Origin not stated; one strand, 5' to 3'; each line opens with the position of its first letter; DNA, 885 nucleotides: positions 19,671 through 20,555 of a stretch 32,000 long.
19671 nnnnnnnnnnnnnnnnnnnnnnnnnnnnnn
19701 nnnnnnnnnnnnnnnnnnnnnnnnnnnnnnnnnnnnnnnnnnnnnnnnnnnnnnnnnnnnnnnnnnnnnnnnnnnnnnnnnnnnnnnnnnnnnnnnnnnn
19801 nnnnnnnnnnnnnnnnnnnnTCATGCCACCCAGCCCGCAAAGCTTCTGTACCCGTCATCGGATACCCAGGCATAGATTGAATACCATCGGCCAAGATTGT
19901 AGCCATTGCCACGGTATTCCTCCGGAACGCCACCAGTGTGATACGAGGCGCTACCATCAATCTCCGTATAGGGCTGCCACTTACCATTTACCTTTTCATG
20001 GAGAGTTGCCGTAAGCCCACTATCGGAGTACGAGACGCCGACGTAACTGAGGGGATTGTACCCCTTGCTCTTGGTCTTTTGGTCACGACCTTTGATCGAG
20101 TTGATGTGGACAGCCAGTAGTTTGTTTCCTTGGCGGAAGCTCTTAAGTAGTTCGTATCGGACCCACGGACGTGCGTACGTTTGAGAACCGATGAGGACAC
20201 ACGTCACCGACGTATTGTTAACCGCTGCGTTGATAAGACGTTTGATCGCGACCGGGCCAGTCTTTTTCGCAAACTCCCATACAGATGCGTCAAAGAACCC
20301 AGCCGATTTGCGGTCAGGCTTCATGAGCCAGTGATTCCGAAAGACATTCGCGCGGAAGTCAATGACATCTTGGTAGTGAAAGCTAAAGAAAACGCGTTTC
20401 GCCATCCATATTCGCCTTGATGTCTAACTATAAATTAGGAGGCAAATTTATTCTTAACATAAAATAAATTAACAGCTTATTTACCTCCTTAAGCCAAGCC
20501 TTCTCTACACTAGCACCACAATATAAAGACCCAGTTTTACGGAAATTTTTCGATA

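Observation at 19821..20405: Orphan ThsB-like TIR (DUF1863) gene with no ThsA-type partner, beside a TA pair and three IS elements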

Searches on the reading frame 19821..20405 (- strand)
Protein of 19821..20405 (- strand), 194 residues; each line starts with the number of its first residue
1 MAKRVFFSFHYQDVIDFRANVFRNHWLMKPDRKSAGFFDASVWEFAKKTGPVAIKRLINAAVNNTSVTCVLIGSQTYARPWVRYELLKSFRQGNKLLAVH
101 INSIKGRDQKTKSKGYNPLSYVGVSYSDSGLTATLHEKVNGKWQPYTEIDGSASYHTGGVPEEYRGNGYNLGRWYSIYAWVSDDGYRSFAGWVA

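Call 3: search_protein_families(library=pfam, proteins=[window:19821-20405:-], max_evalue=0.1)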
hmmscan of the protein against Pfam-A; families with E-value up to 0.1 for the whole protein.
window:19821-20405:- (194 aa): 2 families
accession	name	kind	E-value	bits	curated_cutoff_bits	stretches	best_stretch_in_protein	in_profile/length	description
PF08937.16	ThsB_TIR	-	1.6e-16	61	21.2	1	6-103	1-97/100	Thoeris protein ThsB, TIR-like domain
PF13676.11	TIR_2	-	0.054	14.4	28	1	48-103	35-93/122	TIR domain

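Call 4: search_protein_families(library=padloc, proteins=[window:19821-20405:-], max_evalue=0.1)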
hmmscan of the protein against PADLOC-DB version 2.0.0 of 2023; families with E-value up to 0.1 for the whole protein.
window:19821-20405:- (194 aa): 5 families
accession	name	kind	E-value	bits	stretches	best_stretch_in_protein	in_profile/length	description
PDLC04688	PDC-M50B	-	9.8e-54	179.9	1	1-193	1-152/162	-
PDLC00431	ThsB1|ThsB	-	1e-52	176.8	1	1-193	1-153/162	TIR-like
PDLC00433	ThsB1|ThsB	-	2e-28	97.5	1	1-126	1-120/164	TIR-like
PDLC00418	ThsB1|ThsB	-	3.5e-05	21.7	1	51-108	49-107/155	TIR-like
PDLC00429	ThsB1|ThsB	-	0.00027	19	1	31-139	30-140/167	TIR-like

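Call 7: find_encoding_contigs(protein=window:19821-20405:-, flank=10000, max_places=10)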
Protein window:19821-20405:- (194 aa): 14 contigs read that carry it; 6 places shown.
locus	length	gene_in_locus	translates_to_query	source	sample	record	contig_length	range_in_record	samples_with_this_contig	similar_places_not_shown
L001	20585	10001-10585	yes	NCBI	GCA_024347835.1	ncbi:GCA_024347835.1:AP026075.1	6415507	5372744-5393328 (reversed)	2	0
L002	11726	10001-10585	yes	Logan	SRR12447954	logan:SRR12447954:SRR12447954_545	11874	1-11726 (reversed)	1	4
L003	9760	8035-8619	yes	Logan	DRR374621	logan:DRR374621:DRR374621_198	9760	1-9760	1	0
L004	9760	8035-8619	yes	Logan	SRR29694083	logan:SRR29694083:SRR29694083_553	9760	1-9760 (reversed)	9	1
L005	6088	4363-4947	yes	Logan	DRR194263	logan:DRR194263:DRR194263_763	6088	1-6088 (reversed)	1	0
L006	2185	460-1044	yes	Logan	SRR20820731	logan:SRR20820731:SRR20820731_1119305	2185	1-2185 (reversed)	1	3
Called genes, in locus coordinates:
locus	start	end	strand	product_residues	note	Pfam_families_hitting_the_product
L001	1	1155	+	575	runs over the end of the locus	PF00916:Sulfate_transp, PF01740:STAS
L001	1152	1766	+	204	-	PF04336:ACP_PD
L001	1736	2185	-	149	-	PF01475:FUR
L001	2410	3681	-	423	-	PF00140:Sigma70_r1_2, PF04542:Sigma70_r2, PF04539:Sigma70_r3, PF04545:Sigma70_r4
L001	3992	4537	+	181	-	PF12046:CCB1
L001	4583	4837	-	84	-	PF00583:Acetyltransf_1 (weak), PF13302:Acetyltransf_3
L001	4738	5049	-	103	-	-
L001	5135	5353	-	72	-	PF14217:DUF4327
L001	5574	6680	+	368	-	PF01266:DAO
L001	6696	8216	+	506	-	PF02446:Glyco_hydro_77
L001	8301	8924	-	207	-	PF05019:Coq4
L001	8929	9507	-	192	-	PF05685:Uma2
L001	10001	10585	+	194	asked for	PF08937:ThsB_TIR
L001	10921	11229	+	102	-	PF09907:HigB_toxin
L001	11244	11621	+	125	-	-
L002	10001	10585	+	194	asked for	PF08937:ThsB_TIR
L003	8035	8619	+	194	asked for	PF08937:ThsB_TIR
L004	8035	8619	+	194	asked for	PF08937:ThsB_TIR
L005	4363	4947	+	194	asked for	PF08937:ThsB_TIR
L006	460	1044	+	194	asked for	PF08937:ThsB_TIR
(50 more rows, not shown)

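Call 8: find_homologous_proteins(query=window:19824-20405:-)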
Query window:19824-20405:- (194 aa): 3747 proteins with E <= 0.001 among 3804 candidates; the best 120 are listed.
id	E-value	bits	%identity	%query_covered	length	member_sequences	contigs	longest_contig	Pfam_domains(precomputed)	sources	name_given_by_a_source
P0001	1.7e-109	382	100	86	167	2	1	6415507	PF08937.17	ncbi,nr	ncbi:hypothetical protein AM10699_47390 [Acaryochloris marina MBIC10699]|nr:hypothetical protein AM1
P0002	3.6e-98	345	75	100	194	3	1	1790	PF08937.17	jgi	jgi:hypothetical protein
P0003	5.4e-98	344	73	100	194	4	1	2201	PF08937.17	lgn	-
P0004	1.2e-97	343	74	100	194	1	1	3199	PF08937.17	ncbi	-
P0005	3.2e-97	342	73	99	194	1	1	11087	PF08937.17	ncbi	ncbi:MAG: TIR domain-containing protein [bacterium]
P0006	3.6e-97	342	72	100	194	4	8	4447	PF08937.17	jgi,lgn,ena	-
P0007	2.6e-96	339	75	99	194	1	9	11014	PF08937.17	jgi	jgi:hypothetical protein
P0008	8.6e-96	337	73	99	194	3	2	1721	PF08937.17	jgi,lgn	-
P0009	9.7e-96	337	73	99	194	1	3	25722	PF08937.17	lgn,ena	-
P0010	1.6e-95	336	72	99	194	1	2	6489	PF08937.17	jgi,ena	-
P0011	2.0e-95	336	73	100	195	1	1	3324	PF08937.17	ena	-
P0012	2.2e-95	336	72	100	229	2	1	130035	PF08937.17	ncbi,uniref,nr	ncbi:TIR domain-containing protein [Bradyrhizobium sp. TM233]|uniref:TIR domain-containing protein n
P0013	2.2e-95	336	72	100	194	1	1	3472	PF08937.17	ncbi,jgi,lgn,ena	-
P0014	2.3e-95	336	73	100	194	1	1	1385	PF08937.17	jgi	-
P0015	3.1e-95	335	73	100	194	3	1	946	PF08937.17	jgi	jgi:hypothetical protein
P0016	5.0e-95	335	73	100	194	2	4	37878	PF08937.17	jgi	jgi:hypothetical protein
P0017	5.2e-95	335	72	100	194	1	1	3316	PF08937.17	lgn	-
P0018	1.1e-94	334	70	100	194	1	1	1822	PF08937.17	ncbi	-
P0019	1.2e-94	333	74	100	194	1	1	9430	PF08937.17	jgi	jgi:hypothetical protein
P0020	1.3e-94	333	72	100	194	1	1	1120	PF08937.17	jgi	jgi:hypothetical protein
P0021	1.4e-94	333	74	100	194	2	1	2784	PF08937.17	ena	-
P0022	1.4e-94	333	72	100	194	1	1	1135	PF08937.17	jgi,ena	-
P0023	1.5e-94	333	71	100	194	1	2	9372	PF08937.17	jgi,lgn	jgi:hypothetical protein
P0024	1.8e-94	333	71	100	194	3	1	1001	PF08937.17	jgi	-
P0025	2.0e-94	333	72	100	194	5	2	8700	PF08937.17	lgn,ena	-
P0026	3.6e-94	332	71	100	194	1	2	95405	PF08937.17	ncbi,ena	-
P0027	9.3e-94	331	71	100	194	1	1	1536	PF08937.17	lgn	-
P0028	1.0e-93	330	72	99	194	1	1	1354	PF08937.17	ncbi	-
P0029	1.3e-93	330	72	99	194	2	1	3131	PF08937.17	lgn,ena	-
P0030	1.7e-93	330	73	100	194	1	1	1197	PF08937.17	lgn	-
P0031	2.7e-93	329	70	100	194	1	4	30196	PF08937.17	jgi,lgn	-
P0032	3.0e-93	329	72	99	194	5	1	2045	PF08937.17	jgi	jgi:hypothetical protein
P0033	3.2e-93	329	71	99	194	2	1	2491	PF08937.17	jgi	-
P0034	3.5e-93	329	72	100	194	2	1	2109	PF08937.17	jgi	jgi:hypothetical protein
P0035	4.0e-93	328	71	100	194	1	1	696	PF08937.17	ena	-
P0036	4.0e-93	328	72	100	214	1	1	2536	PF08937.17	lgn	-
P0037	4.6e-93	328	72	100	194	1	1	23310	PF08937.17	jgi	jgi:hypothetical protein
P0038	5.4e-93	328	72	100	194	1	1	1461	PF08937.17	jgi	jgi:hypothetical protein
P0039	5.6e-93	328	73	100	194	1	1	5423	PF08937.17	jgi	jgi:MTH538 TIR-like domain (DUF1863)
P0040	6.9e-93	328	70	99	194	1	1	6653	PF08937.17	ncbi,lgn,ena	-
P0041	7.5e-93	328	73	100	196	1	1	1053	PF08937.17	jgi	jgi:hypothetical protein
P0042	9.5e-93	327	73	100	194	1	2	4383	PF08937.17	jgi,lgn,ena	-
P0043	9.9e-93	327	70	100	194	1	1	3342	PF08937.17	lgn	-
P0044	1.4e-92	327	69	99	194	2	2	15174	PF08937.17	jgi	-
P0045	1.4e-92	327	71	100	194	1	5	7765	PF08937.17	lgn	-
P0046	1.9e-92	326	73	100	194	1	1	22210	PF08937.17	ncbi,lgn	-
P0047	2.0e-92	326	70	99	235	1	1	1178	PF08937.17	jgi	jgi:hypothetical protein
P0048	2.7e-92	326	71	100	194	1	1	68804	PF08937.17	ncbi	ncbi:MAG: TIR domain-containing protein [Symbiobacteriia bacterium]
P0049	3.8e-92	325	71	99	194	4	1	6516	PF08937.17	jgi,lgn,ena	-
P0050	4.6e-92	325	71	100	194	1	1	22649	PF08937.17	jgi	jgi:hypothetical protein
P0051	4.7e-92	325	71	100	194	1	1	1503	PF08937.17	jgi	jgi:hypothetical protein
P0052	5.1e-92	325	73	99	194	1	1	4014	PF08937.17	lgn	-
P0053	6.2e-92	325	72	99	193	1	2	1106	PF08937.17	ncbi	-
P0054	6.3e-92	325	73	100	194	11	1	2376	PF08937.17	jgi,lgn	-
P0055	6.6e-92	324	70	100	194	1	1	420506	PF08937.17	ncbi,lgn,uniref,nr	ncbi:TIR domain-containing protein [Bradyrhizobium sp. dw_78]|uniref:TIR domain-containing protein n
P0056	8.2e-92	324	71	100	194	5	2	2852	PF08937.17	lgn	-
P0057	1.1e-91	324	72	100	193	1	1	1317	PF08937.17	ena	-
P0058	1.1e-91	324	71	100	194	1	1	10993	PF08937.17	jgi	jgi:MTH538 TIR-like domain (DUF1863)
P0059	1.4e-91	323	69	99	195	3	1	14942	PF08937.17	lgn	-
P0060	1.7e-91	323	69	100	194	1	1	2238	PF08937.17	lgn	-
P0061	2.1e-91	323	71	100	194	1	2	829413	PF08937.17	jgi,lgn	jgi:hypothetical protein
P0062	2.2e-91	323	70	100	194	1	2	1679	PF08937.17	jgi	jgi:MTH538 TIR-like domain (DUF1863)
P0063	2.3e-91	323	69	100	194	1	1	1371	PF08937.17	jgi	jgi:hypothetical protein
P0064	2.6e-91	323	69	100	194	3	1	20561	PF08937.17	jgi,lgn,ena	jgi:hypothetical protein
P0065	2.6e-91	323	71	100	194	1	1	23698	PF08937.17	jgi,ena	jgi:hypothetical protein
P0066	2.8e-91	322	70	100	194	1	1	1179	PF08937.17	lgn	-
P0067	3.3e-91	322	69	100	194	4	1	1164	PF08937.17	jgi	jgi:hypothetical protein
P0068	3.6e-91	322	68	100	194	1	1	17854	PF08937.17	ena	-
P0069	3.6e-91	322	69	99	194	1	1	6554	PF08937.17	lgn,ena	-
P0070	3.9e-91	322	73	100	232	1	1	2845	PF08937.17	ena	-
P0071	4.1e-91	322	72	100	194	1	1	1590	PF08937.17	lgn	-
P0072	4.4e-91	322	70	100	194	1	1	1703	PF08937.17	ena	-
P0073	7.8e-91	321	69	100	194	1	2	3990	PF08937.17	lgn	-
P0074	7.8e-91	321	70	100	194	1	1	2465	PF08937.17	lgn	-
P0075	1.0e-90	321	71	100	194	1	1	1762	PF08937.17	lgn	-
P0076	1.1e-90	321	70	100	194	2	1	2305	PF08937.17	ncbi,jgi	-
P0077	1.3e-90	320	70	100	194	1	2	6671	PF08937.17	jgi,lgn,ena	jgi:hypothetical protein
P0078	1.3e-90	320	70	99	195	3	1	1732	PF08937.17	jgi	-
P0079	1.4e-90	320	69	99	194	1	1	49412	PF08937.17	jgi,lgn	jgi:hypothetical protein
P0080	1.4e-90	320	71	100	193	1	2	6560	PF08937.17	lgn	-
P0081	1.5e-90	320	71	100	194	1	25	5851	PF08937.17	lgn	-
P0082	1.5e-90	320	70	100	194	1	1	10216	PF08937.17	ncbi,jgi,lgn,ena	-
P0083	2.0e-90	320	70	100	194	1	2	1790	PF08937.17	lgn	-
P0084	2.5e-90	319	69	100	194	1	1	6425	PF08937.17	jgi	jgi:MTH538 TIR-like domain (DUF1863)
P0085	2.7e-90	319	69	100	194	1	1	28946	PF08937.17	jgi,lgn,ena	-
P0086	2.8e-90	319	71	100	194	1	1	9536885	PF08937.17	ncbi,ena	-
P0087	3.4e-90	319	70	100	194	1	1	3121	PF08937.17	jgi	jgi:antiphage defense system Thoeris ThsB-like protein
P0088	3.4e-90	319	70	100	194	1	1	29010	PF08937.17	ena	-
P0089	3.5e-90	319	68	100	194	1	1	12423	PF08937.17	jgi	jgi:hypothetical protein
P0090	3.6e-90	319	71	100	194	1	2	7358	PF08937.17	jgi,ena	-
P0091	3.7e-90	319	70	99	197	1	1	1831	PF08937.17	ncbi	-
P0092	3.9e-90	319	69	99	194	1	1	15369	PF08937.17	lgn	-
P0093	4.0e-90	319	69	99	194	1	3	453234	PF08937.17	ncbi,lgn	-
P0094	4.1e-90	319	69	100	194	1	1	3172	PF08937.17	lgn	-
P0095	4.5e-90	319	69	100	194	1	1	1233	PF08937.17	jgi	jgi:hypothetical protein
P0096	5.0e-90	318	69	100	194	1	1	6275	PF08937.17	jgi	jgi:hypothetical protein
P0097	6.4e-90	318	70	100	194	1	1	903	PF08937.17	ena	-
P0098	7.4e-90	318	69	100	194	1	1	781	PF08937.17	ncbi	-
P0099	8.1e-90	318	69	100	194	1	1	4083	PF08937.17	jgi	jgi:MTH538 TIR-like domain (DUF1863)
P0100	9.0e-90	318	69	99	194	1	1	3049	PF08937.17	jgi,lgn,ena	-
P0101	9.1e-90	318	69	100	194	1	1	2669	PF08937.17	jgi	jgi:hypothetical protein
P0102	9.4e-90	317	71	100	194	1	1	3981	PF08937.17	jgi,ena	-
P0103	9.6e-90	317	66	100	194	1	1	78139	PF08937.17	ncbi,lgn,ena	-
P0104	1.1e-89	317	70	100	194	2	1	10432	PF08937.17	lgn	-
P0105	1.3e-89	317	68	100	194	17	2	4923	PF08937.17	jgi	jgi:hypothetical protein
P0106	1.4e-89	317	69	100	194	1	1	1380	PF08937.17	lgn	-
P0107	1.5e-89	317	70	100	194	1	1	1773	PF08937.17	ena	-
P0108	1.5e-89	317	69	99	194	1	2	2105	PF08937.17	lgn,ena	-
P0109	1.7e-89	317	70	100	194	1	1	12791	PF08937.17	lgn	-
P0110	2.6e-89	316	70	99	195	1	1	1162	PF08937.17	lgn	-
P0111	2.7e-89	316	69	99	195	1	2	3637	PF08937.17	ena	-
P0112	2.9e-89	316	70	100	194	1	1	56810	PF08937.17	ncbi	ncbi:MAG: TIR domain-containing protein [Thermoleophilia bacterium]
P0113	3.2e-89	316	69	99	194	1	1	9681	PF08937.17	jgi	jgi:hypothetical protein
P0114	4.1e-89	315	65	99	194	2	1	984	PF08937.17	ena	-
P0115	4.1e-89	315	69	99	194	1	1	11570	PF08937.17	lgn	-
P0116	4.6e-89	315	68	100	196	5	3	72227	PF08937.17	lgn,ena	-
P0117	4.8e-89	315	69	100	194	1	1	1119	PF08937.17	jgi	jgi:hypothetical protein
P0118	5.4e-89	315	67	100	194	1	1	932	PF08937.17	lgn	-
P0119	5.5e-89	315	69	100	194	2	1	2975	PF08937.17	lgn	-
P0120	6.4e-89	315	69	99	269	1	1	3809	PF08937.17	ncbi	-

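Call 11: find_related_loci(query=A1, collection=genome_contigs, flank=8000)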
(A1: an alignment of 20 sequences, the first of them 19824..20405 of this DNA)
Query A1 (194 aa) in genome_contigs; peptide patterns used: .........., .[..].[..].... (x = any residue, [..] = any of these).
545 stretches matched a pattern; 347 encode a relative of the query (tblastn E <= 1e-3); the best 80 are kept; 80 distinct loci.
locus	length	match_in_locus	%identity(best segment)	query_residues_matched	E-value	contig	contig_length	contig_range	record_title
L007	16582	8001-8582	71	1-194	6e-97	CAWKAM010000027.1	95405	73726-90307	MAG: uncultured delta proteobacterium isolate MFD03726.bin.1.124 genome assembly, contig: contig_39346, whole genome sho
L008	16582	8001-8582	70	1-194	2e-95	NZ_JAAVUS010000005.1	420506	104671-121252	Bradyrhizobium sp. dw_78 5, whole genome shotgun sequence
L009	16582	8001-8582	71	1-194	1e-93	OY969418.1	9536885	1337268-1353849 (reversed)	MAG: uncultured Acidobacteriota bacterium isolate MFD09212.bin.c.1 genome assembly, chromosome: 1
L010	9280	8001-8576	69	1-193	4e-93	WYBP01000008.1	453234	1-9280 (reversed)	MAG: Gemmatimonadaceae bacterium isolate GEM1 k127_165954, whole genome shotgun sequence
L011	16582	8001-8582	68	1-194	7e-91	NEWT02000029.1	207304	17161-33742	MAG: Nitrospira sp. CG24A Nitrospira_sp_RSF2_CG24_A_29, whole genome shotgun sequence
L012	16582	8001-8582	69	1-194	4e-91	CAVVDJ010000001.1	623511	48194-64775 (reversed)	MAG: uncultured beta proteobacterium isolate MFD02242.bin.2.195 genome assembly, contig: contig_12428, whole genome shot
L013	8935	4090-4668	69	1-193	4e-91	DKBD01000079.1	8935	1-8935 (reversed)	MAG TPA_asm: Nitrospira sp. UBA6909 UBA6909_contig_38665, whole genome shotgun sequence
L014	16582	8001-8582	68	1-194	2e-90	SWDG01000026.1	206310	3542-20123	MAG: Nitrospira sp. isolate RSF1 Nitrospira_sp_RSF1_1, whole genome shotgun sequence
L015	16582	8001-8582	66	1-194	2e-90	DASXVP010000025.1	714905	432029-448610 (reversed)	MAG TPA_asm: Paludibaculum sp. isolate SMAG_U4748 k141_218310, whole genome shotgun sequence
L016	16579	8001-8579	67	1-193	1e-89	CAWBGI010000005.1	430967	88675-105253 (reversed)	MAG: uncultured Acidobacteriaceae bacterium isolate MFD09222.bin.1.59 genome assembly, contig: contig_49806, whole genom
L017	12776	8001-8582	65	1-194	1e-88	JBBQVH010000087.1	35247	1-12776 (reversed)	MAG: Blastocatellia bacterium isolate Co_metawrap_1988 Cmw_1988_k141_18988373_length_35247_cov_11.0000, whole genome sho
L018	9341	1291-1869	65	1-193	1e-88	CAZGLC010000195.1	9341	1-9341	MAG TPA_asm: uncultured Bifidobacteriaceae bacterium isolate ERP125453_co2_124 genome assembly, contig: NODE_3472_length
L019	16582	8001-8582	65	1-194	3e-88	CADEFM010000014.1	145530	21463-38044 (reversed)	MAG: uncultured Acidobacteria bacterium isolate Acidobacteria sp. RBC012 genome assembly, contig: MAG012_14, whole genom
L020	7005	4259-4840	62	1-194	6e-88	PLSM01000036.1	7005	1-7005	MAG: Acidobacteriaceae bacterium isolate bog_370 73.20120700_S1D.36_contig_60319, whole genome shotgun sequence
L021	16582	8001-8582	67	1-194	2e-87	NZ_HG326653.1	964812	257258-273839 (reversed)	Afipia birgiae 34632, whole genome shotgun sequence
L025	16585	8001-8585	65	1-194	1e-84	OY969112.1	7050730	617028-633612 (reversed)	MAG: uncultured Acidobacteriota bacterium isolate MFD04212.bin.1.16 genome assembly, chromosome: 1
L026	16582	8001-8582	63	1-194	2e-84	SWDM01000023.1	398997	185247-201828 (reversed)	MAG: Nitrospira sp. isolate RSF3 Nitrospira_sp_RSF3_23, whole genome shotgun sequence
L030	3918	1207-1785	61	1-193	2e-82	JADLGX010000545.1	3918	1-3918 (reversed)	MAG: Candidatus Eisenbacteria bacterium isolate SJ457 c_000001400984, whole genome shotgun sequence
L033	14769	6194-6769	62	1-193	1e-80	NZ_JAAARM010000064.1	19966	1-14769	Pseudomonas sp. Fl4BN1 NODE_64_length_19966_cov_27.483, whole genome shotgun sequence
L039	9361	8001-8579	61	1-194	2e-78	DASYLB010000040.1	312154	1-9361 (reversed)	MAG TPA_asm: Pyrinomonadaceae bacterium isolate SMAG_U4337 k141_287157, whole genome shotgun sequence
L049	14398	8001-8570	59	1-193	8e-74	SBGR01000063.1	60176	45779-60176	MAG: Bacteroidetes bacterium isolate M1806 scaffold_86_1, whole genome shotgun sequence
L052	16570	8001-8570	58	1-193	4e-73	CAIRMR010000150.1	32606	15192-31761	MAG: uncultured Bacteroidales bacterium isolate Loclat_bin-01022 genome assembly, contig: bin-01022:150/223, whole genom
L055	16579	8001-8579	57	1-194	4e-72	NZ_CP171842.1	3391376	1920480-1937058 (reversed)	Limnohabitans sp. DCL3 chromosome, complete genome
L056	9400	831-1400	56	1-193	6e-72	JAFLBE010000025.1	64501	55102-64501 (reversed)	MAG: Bacteroidetes bacterium isolate UWPOB_BACT1 gnl_X_EHAFFJKP_25, whole genome shotgun sequence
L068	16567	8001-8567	55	1-194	4e-68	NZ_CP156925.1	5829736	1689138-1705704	Sporomusa rhizae strain DSM 16652 chromosome, complete genome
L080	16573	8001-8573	55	1-193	1e-67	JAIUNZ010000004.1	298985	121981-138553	MAG: Bacteroidetes bacterium isolate FLAVO1 3300009517-bin.6~Ga0102832_1000071, whole genome shotgun sequence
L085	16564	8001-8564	55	1-193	2e-67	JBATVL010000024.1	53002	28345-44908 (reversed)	MAG: Marinifilaceae bacterium isolate MFD12164_ilm_asm_bin6 k127_70118, whole genome shotgun sequence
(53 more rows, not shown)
